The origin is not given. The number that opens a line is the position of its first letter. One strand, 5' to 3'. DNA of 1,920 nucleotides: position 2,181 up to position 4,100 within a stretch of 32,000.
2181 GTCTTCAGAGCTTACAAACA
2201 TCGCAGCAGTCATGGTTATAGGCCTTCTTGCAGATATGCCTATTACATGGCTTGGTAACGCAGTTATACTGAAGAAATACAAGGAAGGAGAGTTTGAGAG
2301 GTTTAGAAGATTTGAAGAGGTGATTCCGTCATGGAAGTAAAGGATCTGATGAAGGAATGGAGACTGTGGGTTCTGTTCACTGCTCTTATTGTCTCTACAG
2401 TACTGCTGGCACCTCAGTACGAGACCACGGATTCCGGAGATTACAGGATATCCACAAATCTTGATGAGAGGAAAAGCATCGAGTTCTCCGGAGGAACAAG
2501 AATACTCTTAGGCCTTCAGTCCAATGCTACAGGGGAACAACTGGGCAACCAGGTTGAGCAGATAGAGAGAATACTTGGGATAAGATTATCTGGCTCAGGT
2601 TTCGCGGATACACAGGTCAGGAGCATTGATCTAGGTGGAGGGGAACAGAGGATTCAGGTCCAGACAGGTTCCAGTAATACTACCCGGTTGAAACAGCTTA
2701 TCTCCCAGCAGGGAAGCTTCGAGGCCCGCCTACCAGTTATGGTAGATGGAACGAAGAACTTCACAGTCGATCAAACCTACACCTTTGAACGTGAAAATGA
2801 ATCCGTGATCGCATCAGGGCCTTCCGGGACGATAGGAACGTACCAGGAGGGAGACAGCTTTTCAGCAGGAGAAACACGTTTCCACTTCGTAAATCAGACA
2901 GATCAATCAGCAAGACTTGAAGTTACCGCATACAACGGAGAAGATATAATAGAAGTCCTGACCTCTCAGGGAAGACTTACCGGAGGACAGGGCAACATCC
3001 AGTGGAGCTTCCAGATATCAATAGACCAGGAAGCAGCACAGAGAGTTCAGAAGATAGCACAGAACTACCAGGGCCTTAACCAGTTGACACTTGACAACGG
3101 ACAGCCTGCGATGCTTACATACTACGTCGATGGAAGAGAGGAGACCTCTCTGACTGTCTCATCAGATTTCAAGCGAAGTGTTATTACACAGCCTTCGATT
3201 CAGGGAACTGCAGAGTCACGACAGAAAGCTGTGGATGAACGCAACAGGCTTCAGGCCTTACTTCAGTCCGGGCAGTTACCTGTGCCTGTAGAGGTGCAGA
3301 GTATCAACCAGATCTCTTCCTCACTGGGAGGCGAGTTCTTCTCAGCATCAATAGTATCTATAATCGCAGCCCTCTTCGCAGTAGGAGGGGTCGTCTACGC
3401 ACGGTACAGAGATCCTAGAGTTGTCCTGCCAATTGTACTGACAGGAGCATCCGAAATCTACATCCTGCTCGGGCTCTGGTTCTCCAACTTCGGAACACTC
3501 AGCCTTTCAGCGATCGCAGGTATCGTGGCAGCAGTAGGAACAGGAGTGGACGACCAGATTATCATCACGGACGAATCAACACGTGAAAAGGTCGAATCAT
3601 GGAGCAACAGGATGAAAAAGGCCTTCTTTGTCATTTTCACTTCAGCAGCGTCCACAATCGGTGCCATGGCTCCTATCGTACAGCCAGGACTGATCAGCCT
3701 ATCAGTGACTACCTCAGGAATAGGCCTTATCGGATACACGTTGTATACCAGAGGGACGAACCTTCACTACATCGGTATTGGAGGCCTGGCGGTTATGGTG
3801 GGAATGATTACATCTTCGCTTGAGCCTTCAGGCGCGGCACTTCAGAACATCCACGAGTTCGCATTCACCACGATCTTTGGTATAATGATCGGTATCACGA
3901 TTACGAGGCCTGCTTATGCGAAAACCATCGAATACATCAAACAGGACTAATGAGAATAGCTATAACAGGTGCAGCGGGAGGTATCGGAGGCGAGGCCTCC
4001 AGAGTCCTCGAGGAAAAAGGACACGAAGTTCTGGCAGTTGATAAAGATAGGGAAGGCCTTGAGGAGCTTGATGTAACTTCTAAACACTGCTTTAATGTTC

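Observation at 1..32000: AGGCCT is a hyper-abundant palindromic hexamer: about 120 copies in 32 kb, roughly 20x composition expectation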

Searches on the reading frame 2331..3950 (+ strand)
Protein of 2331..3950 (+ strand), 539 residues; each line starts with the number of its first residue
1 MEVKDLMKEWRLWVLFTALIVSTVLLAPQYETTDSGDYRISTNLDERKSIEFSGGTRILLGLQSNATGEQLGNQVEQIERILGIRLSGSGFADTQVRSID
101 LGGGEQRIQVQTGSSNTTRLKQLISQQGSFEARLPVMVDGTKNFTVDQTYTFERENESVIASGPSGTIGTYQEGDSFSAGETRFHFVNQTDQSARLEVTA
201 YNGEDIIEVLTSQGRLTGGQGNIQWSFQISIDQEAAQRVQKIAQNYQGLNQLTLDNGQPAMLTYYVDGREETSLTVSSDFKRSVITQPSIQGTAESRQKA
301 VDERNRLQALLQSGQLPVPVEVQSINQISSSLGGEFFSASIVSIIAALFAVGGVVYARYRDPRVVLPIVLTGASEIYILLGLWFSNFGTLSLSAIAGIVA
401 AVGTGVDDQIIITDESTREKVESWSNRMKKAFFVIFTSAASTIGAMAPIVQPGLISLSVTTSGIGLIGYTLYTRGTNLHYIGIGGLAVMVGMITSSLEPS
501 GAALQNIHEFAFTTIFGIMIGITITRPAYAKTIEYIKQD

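Call 6: search_protein_families(library=ncbifam, proteins=[window:2331-3950:+])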
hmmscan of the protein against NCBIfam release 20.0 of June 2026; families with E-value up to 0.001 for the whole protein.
window:2331-3950:+ (539 aa): 21 families
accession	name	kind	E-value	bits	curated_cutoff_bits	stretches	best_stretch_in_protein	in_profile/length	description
NF006218.0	PRK08343.1-4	subfamily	4.2e-68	230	383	2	198-537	115-389/392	preprotein translocase subunit SecD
NF006217.0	PRK08343.1-3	equivalog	9.1e-56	189.6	491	2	220-457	272-510/544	preprotein translocase subunit SecD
NF006215.0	PRK08343.1-1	equivalog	1.5e-50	172.3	666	2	75-451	146-482/522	preprotein translocase subunit SecD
NF006216.0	PRK08343.1-2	equivalog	1.1e-43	149.9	519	2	289-450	296-465/506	preprotein translocase subunit SecD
NF009583.0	PRK13024.1-3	subfamily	1.3e-23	83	721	1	12-443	8-380/755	protein translocase subunit SecDF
TIGR01129.1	secD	equivalog_domain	8.6e-22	77.8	244.4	1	51-443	4-349/397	protein translocase subunit SecD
TIGR00916.1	2A0604s01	subfamily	1e-17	64.5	148.6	1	284-442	29-189/231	SecD/SecF family protein translocase subunit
TIGR00966.2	transloc_SecF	equivalog_domain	4.3e-12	46.1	160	1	290-424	80-208/279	protein translocase subunit SecF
NF009585.0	PRK13024.1-5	equivalog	4.7e-11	41.4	1037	1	300-443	457-596/993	protein translocase subunit SecDF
NF006353.0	PRK08578.1-1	subfamily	8.6e-11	41.8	282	1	325-447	107-229/281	preprotein translocase subunit SecF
NF009580.0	PRK13023.1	equivalog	2e-10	39.6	1153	1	245-435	198-392/775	protein translocase subunit SecDF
NF009584.0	PRK13024.1-4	equivalog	1.8e-08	33.2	1171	1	291-443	214-369/759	protein translocase subunit SecDF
NF006357.0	PRK08578.2-1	equivalog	1.1e-07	31.9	304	1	327-447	108-228/282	preprotein translocase subunit SecF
NF011315.0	PRK14726.1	equivalog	1.6e-07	29.8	1249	1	292-443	325-473/855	protein translocase subunit SecDF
NF009540.0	PRK12911.1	equivalog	1.1e-06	26.4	1878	1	297-447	868-1022/1403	bifunctional preprotein translocase subunit SecD/SecF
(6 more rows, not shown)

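Call 13: find_homologous_proteins(query=window:2331-3950:+, max_evalue=1e-20)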
Query window:2331-3950:+ (539 aa): 351 proteins with E <= 1e-20 among 8000 candidates; the best 120 are listed.
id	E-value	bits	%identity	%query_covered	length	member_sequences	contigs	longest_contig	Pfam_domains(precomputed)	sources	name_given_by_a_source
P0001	0.0e+0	1157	100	100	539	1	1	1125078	PF02355.23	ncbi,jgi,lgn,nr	ncbi:hypothetical protein AQV86_00625 [Nanohaloarchaea archaeon SG9]|nr:hypothetical protein AQV86_0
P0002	0.0e+0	1148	99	100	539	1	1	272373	PF02355.23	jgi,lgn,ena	-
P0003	0.0e+0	1130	97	100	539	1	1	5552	PF02355.23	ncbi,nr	ncbi:MAG: hypothetical protein BRC30_01065 [Nanohaloarchaea archaeon SW_7_46_7]|nr:MAG: hypothetical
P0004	0.0e+0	1042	89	100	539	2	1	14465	PF02355.23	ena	-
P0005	9.7e-285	963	82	100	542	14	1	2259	PF02355.23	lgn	-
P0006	3.6e-267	905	76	100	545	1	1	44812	PF02355.23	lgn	-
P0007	8.2e-262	887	74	100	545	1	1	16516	PF02355.23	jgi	jgi:preprotein translocase subunit SecD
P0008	6.0e-249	845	72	100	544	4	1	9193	PF02355.23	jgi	-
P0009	2.6e-243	826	71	100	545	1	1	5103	PF02355.23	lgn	-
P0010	3.5e-241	819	71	100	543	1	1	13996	PF02355.23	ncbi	ncbi:MAG: hypothetical protein ABEK04_05485 [Candidatus Nanohalobium sp.]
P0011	1.8e-239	814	70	100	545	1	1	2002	PF02355.23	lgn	-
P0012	2.3e-238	810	70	100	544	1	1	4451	PF02355.23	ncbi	-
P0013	1.6e-219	748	65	99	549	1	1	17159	PF02355.23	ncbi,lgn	ncbi:MAG: hypothetical protein ABEJ93_00525 [Candidatus Nanohalobium sp.]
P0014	4.8e-219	746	59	100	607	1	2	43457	PF02355.23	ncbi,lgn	ncbi:MAG: hypothetical protein ABEJ87_00425 [Candidatus Nanohalobium sp.]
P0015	1.3e-183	630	56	100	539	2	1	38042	PF02355.23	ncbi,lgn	ncbi:MAG: hypothetical protein ABEJ69_00435 [Candidatus Nanohaloarchaea archaeon]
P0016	2.8e-178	612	54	100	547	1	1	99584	PF02355.23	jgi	jgi:preprotein translocase subunit SecD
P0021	3.5e-173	595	54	100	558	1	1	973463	PF02355.23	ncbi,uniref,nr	ncbi:hypothetical protein [Candidatus Nanohalobium constans]|uniref:Preprotein translocase subunit S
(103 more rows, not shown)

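Call 16: find_encoding_contigs(protein=P0002, flank=10000, max_places=2)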
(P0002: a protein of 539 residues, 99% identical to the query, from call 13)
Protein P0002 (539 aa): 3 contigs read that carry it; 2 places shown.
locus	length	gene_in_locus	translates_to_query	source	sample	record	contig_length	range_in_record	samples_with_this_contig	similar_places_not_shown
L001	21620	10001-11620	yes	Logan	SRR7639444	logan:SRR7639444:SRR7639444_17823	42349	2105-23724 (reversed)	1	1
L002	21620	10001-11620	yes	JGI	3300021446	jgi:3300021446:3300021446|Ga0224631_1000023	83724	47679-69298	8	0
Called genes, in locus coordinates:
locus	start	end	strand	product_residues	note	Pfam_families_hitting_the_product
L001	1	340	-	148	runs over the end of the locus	-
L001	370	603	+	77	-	-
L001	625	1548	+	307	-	PF00535:Glycos_transf_2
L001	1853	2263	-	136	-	-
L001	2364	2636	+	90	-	PF05239:PRC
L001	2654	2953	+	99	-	-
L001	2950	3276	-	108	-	PF21984:DnaD_N (faint), PF01978:TrmB, PF12802:MarR_2 (weak), PF13412:HTH_24 (faint), PF25213:HVO_A0261_N (weak), PF24033:DUF7342 (weak)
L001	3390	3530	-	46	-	PF02597:ThiS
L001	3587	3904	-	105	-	PF03819:MazG (weak)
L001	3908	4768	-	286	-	PF07934:OGG_N, PF00730:HhH-GPD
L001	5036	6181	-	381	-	PF00953:Glycos_transf_4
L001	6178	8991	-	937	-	PF02516:STT3, PF21436:STT3-PglB_core (weak)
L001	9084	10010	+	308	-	PF02355:SecD_SecF_C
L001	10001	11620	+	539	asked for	PF02355:SecD_SecF_C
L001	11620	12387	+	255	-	PF00106:adh_short, PF01370:Epimerase, PF02719:Polysacc_synt_2 (weak), PF04321:RmlD_sub_bind, PF08659:KR (faint), PF13561:adh_short_C2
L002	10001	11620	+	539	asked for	PF02355:SecD_SecF_C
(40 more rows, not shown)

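Call 17: find_encoding_contigs(protein=P0004, flank=10000, max_places=2)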
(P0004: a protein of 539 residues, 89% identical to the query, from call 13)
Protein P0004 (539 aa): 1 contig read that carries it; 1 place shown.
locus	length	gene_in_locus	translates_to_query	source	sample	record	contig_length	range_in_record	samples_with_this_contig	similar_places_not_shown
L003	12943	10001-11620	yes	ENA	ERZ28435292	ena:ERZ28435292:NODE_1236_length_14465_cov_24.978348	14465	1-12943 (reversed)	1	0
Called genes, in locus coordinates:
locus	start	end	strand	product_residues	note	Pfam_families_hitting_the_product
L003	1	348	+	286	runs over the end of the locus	PF02811:PHP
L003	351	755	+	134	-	-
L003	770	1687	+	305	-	PF00535:Glycos_transf_2 (weak), PF13506:Glyco_transf_21 (faint)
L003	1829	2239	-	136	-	-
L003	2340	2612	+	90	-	PF05239:PRC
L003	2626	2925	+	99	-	-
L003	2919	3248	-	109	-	PF21984:DnaD_N (faint), PF01978:TrmB, PF24033:DUF7342 (weak), PF12802:MarR_2 (weak), PF13412:HTH_24 (weak), PF25213:HVO_A0261_N (weak)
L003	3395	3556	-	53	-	PF02597:ThiS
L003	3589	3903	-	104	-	PF03819:MazG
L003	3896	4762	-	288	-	PF07934:OGG_N, PF00730:HhH-GPD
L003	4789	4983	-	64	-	-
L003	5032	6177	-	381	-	PF00953:Glycos_transf_4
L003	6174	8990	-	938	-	PF02516:STT3, PF13231:PMT_2, PF21436:STT3-PglB_core (weak)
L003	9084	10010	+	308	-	PF02355:SecD_SecF_C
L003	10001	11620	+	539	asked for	PF02355:SecD_SecF_C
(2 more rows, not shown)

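Call 18: find_encoding_contigs(protein=P0006, flank=10000, max_places=2)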
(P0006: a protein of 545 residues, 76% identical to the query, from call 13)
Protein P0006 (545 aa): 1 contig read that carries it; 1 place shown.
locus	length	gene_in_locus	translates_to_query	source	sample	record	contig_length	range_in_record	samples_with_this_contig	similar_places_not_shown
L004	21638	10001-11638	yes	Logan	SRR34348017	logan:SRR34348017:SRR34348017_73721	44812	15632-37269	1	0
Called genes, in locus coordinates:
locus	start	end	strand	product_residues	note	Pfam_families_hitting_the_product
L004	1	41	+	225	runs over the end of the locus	PF01066:CDP-OH_P_transf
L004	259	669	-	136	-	-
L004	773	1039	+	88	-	PF05239:PRC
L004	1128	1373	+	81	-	-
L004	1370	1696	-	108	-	PF21984:DnaD_N (faint), PF01978:TrmB, PF12802:MarR_2 (weak), PF13412:HTH_24 (weak), PF25212:HVO_A0114 (weak), PF25213:HVO_A0261_N (weak)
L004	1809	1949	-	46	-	PF02597:ThiS (weak)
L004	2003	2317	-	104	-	PF03819:MazG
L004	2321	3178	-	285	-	PF07934:OGG_N, PF00730:HhH-GPD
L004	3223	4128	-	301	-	-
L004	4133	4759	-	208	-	-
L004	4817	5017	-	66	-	-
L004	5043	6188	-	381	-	PF00953:Glycos_transf_4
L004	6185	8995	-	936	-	PF02516:STT3, PF13231:PMT_2, PF21436:STT3-PglB_core (weak)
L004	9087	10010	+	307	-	PF02355:SecD_SecF_C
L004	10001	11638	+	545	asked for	PF02355:SecD_SecF_C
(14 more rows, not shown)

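Call 19: find_encoding_contigs(protein=P0014, flank=10000, max_places=1)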
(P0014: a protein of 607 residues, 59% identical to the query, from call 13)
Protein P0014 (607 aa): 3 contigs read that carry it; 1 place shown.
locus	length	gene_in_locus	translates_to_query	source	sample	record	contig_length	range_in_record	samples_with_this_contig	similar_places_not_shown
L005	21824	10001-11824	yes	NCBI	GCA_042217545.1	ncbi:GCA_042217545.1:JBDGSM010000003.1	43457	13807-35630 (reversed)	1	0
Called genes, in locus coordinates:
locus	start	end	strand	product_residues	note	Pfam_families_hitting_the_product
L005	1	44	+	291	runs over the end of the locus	PF02811:PHP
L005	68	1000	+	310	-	-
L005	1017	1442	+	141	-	-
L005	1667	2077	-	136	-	-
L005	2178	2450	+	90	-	PF05239:PRC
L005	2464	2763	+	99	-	-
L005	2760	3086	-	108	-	PF21984:DnaD_N (faint), PF01978:TrmB, PF25213:HVO_A0261_N (weak), PF12802:MarR_2 (weak), PF12840:HTH_20 (weak), PF13412:HTH_24 (weak), PF24033:DUF7342 (weak)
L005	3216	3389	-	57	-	PF02597:ThiS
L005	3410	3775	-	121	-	PF03819:MazG (faint)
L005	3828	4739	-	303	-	PF07934:OGG_N, PF00730:HhH-GPD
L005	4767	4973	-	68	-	-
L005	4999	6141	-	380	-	PF00953:Glycos_transf_4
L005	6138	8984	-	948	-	PF02516:STT3, PF13231:PMT_2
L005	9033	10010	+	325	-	PF02355:SecD_SecF_C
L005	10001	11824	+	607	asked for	PF02355:SecD_SecF_C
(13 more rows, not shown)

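Call 20: find_encoding_contigs(protein=P0016, flank=10000, max_places=1)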
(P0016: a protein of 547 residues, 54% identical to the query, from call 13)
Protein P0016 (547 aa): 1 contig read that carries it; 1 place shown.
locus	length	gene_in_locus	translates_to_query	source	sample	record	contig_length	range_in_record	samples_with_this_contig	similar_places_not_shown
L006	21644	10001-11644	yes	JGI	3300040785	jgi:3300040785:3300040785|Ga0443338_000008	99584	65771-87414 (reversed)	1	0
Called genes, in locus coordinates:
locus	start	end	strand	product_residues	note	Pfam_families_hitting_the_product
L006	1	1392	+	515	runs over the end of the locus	PF01663:Phosphodiest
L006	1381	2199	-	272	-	PF03706:LPG_synthase_TM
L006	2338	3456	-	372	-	PF00535:Glycos_transf_2, PF26629:GT2_TM_C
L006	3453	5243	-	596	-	PF02366:PMT (weak), PF13231:PMT_2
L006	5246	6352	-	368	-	PF00953:Glycos_transf_4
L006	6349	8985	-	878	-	PF02516:STT3, PF13231:PMT_2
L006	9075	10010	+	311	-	PF02355:SecD_SecF_C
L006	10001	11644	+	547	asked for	PF02355:SecD_SecF_C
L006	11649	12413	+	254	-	PF00106:adh_short, PF01370:Epimerase, PF02719:Polysacc_synt_2, PF04321:RmlD_sub_bind (weak), PF08659:KR (weak), PF13460:NAD_binding_10, PF13561:adh_short_C2, PF16363:GDP_Man_Dehyd (faint)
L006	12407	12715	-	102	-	PF01849:NAC (weak)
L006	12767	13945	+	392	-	PF01970:TctA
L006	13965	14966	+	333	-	PF01594:AI-2E_transport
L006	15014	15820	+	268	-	PF00932:LTD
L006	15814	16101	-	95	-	-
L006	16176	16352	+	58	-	-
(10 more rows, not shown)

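Call 21: find_encoding_contigs(protein=P0021, flank=10000, max_places=1)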
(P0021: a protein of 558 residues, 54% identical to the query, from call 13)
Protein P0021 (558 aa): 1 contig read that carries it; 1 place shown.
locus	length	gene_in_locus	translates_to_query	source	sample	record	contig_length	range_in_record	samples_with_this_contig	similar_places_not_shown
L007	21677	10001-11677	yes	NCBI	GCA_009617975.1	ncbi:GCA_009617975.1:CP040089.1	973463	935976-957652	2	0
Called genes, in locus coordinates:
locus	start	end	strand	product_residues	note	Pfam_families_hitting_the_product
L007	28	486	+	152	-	PF26602:HVO_2718_N, PF01381:HTH_3 (weak)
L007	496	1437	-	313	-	PF00480:ROK, PF02685:Glucokinase (weak)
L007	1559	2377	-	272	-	-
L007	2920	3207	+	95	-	PF05239:PRC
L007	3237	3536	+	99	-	-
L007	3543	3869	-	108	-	PF21984:DnaD_N (faint), PF01978:TrmB, PF12802:MarR_2, PF13412:HTH_24 (weak), PF25213:HVO_A0261_N (weak), PF25212:HVO_A0114 (weak)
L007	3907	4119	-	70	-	PF02597:ThiS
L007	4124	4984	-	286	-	PF07934:OGG_N, PF00730:HhH-GPD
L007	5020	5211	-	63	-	-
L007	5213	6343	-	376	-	PF00953:Glycos_transf_4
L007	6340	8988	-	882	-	PF02516:STT3, PF13231:PMT_2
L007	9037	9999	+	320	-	PF02355:SecD_SecF_C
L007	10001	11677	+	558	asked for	PF02355:SecD_SecF_C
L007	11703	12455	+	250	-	PF00106:adh_short, PF01370:Epimerase, PF02719:Polysacc_synt_2 (faint), PF04321:RmlD_sub_bind, PF08659:KR (weak), PF13561:adh_short_C2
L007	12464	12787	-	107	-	PF01849:NAC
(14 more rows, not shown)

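Call 22: find_encoding_contigs(protein=P0007, flank=10000, max_places=1)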
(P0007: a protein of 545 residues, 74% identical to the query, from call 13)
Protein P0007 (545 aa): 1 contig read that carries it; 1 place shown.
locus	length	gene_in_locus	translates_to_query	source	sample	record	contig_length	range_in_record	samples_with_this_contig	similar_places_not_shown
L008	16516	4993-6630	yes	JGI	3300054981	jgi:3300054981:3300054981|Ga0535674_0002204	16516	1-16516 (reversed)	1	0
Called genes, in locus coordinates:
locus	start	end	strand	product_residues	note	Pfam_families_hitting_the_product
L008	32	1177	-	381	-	PF00953:Glycos_transf_4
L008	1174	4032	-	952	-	PF02516:STT3, PF13231:PMT_2, PF21436:STT3-PglB_core (weak)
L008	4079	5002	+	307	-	PF02355:SecD_SecF_C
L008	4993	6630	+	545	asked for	PF02355:SecD_SecF_C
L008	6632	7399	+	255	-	PF00106:adh_short, PF01370:Epimerase, PF02719:Polysacc_synt_2 (weak), PF04321:RmlD_sub_bind, PF08659:KR (weak), PF13460:NAD_binding_10 (weak), PF13561:adh_short_C2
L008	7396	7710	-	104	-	PF01849:NAC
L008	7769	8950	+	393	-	PF01970:TctA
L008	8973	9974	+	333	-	PF01594:AI-2E_transport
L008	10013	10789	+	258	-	PF00932:LTD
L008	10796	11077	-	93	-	-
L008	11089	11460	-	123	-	PF07883:Cupin_2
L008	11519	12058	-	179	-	PF00293:NUDIX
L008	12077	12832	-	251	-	-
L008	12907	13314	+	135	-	-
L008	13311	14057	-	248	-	PF01402:RHH_1 (weak), PF00483:NTP_transferase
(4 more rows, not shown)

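Call 32: find_encoding_contigs(protein=P0001, flank=10000, max_places=3)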
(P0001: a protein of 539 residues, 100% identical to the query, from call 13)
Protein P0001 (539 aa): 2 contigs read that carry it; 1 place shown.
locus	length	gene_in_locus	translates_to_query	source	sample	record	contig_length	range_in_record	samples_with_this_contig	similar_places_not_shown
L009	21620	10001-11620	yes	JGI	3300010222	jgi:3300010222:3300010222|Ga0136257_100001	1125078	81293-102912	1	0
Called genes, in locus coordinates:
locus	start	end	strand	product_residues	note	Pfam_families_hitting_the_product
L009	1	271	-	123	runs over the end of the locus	-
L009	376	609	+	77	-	-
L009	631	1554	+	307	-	PF00535:Glycos_transf_2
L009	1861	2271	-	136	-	-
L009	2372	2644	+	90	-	PF05239:PRC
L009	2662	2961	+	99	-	-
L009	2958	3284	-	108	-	PF21984:DnaD_N (faint), PF01978:TrmB, PF12802:MarR_2 (weak), PF13412:HTH_24 (faint), PF25213:HVO_A0261_N (weak), PF24033:DUF7342 (weak)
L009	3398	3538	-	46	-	PF02597:ThiS (weak)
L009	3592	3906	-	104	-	PF03819:MazG (weak)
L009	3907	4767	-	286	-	PF07934:OGG_N, PF00730:HhH-GPD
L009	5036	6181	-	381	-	PF00953:Glycos_transf_4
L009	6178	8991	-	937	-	PF02516:STT3, PF13231:PMT_2, PF21436:STT3-PglB_core (weak)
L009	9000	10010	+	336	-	PF02355:SecD_SecF_C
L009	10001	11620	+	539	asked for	PF02355:SecD_SecF_C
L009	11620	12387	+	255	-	PF00106:adh_short, PF01370:Epimerase, PF02719:Polysacc_synt_2 (weak), PF04321:RmlD_sub_bind, PF08659:KR (weak), PF13561:adh_short_C2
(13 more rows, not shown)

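Call 42: find_related_loci(query=A1, collection=genome_contigs, flank=10000)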
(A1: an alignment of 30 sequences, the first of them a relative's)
Query A1 (539 aa) in genome_contigs; peptide patterns used: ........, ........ (x = any residue, [..] = any of these).
599 stretches matched a pattern (row limit reached: there are more); 441 encode a relative of the query (tblastn E <= 1e-3); the best 80 are kept; 80 distinct loci.
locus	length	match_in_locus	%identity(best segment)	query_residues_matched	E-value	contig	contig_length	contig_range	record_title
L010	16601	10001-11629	65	2-537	0e+0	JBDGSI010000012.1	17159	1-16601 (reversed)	MAG: Candidatus Nanohalobium sp. isolate DAL-WCL_22_66C1R DAL-WCL_22_66C1R_12, whole genome shotgun sequence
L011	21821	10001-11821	59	1-539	0e+0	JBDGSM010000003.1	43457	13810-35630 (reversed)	MAG: Candidatus Nanohalobium sp. isolate DAL-WCL_22_76C1R DAL-WCL_22_76C1R_3, whole genome shotgun sequence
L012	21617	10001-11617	55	1-538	4e-176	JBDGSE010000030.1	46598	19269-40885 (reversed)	MAG: Candidatus Nanohaloarchaea archaeon isolate DAL-WCL_22_54C1R DAL-WCL_22_54C1R_30, whole genome shotgun sequence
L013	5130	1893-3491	53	1-539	3e-172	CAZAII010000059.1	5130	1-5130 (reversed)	MAG TPA_asm: uncultured archaeon isolate SRP185896_co1_405 genome assembly, contig: NODE_20191_length_5130_cov_5.887094,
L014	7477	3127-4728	50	1-534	7e-168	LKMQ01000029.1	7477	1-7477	MAG: Nanohaloarchaea archaeon B1-Br10_U2g29 LB-BRINE-C8170, whole genome shotgun sequence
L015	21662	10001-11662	50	1-539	7e-164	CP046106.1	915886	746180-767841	Candidatus Nanohaloarchaea archaeon strain M3_22 chromosome, complete genome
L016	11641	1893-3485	52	1-537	1e-163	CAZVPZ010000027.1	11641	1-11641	MAG TPA_asm: uncultured archaeon isolate SRP185896_co1_382 genome assembly, contig: NODE_4062_length_11641_cov_8.953651,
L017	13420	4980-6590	48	1-538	4e-163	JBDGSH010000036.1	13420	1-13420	MAG: Candidatus Nanohaloarchaea archaeon isolate DAL-WCL_22_64C1R DAL-WCL_22_64C1R_36, whole genome shotgun sequence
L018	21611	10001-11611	50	1-537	8e-163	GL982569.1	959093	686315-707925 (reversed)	MAG: Candidatus Nanosalinarum sp. J07AB56 genomic scaffold scf_7180000039101, whole genome shotgun sequence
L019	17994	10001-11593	49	1-538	8e-162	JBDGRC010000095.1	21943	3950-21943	MAG: Candidatus Nanohaloarchaea archaeon isolate DAL-Ass_40_71C5R DAL-Ass_40_71C5R_95, whole genome shotgun sequence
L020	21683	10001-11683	50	1-538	2e-161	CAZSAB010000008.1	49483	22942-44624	MAG TPA_asm: uncultured archaeon isolate SRP090399_co2_41 genome assembly, contig: NODE_123_length_49483_cov_7.752711, w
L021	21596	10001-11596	49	1-538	5e-161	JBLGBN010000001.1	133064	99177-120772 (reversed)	MAG: Candidatus Nanohaloarchaea archaeon isolate 3300055293_58 Ga0535675_0000041, whole genome shotgun sequence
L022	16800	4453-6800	49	1-537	5e-158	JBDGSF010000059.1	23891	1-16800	MAG: Candidatus Nanohaloarchaea archaeon isolate DAL-WCL_22_57C1R DAL-WCL_22_57C1R_59, whole genome shotgun sequence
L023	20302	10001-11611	51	1-537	3e-157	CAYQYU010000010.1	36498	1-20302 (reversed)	MAG TPA_asm: uncultured archaeon isolate SRP185896_co2_102 genome assembly, contig: NODE_437_length_36498_cov_6.726779,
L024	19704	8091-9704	48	1-538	4e-156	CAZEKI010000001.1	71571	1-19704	MAG TPA_asm: uncultured archaeon isolate binchicken_co207_324 genome assembly, contig: NODE_145_length_71571_cov_5.45903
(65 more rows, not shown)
